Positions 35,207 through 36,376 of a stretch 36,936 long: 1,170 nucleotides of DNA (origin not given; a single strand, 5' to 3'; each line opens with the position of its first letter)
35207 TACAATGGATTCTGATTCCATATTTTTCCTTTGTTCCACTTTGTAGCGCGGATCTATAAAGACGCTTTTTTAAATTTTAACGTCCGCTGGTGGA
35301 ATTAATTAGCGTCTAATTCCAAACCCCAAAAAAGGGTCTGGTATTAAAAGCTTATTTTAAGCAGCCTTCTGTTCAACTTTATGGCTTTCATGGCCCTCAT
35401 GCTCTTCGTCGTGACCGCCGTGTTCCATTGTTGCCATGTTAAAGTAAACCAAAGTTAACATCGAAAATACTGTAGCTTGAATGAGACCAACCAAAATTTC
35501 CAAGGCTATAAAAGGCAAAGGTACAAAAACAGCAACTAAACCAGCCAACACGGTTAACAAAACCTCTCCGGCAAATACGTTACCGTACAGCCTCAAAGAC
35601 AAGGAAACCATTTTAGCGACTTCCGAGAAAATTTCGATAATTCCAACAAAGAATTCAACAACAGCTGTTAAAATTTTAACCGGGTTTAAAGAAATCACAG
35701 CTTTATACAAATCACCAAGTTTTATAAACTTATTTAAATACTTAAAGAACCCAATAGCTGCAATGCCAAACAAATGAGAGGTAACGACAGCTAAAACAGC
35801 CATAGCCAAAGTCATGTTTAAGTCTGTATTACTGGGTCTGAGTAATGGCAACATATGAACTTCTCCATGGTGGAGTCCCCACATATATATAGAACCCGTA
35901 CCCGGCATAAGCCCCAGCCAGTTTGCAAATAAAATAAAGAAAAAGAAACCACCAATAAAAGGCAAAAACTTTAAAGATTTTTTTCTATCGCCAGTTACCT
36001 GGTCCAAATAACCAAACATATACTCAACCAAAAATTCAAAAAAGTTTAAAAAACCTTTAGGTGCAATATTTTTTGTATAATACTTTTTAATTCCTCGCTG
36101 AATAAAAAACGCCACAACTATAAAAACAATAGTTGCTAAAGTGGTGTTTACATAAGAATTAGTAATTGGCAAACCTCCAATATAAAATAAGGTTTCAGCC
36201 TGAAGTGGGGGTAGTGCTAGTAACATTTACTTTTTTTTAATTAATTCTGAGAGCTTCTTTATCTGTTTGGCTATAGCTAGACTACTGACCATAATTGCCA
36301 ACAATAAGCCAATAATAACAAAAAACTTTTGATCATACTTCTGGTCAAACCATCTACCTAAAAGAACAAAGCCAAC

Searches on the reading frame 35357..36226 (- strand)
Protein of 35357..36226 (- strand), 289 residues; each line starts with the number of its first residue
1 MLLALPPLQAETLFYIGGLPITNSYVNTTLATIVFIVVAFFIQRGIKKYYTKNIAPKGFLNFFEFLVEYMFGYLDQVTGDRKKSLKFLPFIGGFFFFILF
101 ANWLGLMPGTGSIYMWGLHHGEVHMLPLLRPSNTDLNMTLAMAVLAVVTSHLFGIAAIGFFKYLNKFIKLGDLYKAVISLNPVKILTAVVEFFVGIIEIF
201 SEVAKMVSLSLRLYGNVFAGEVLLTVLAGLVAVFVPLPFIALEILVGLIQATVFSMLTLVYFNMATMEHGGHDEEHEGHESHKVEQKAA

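Call 22: search_protein_families(library=pfam, proteins=[window:35357-36226:-], max_evalue=0.001)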
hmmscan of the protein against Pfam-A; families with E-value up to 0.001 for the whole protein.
window:35357-36226:- (289 aa): 1 family
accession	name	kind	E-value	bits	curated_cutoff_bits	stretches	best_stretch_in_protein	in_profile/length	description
PF00119.25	ATP-synt_A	-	3.4e-40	138.7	33.9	1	32-262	5-216/217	ATP synthase A chain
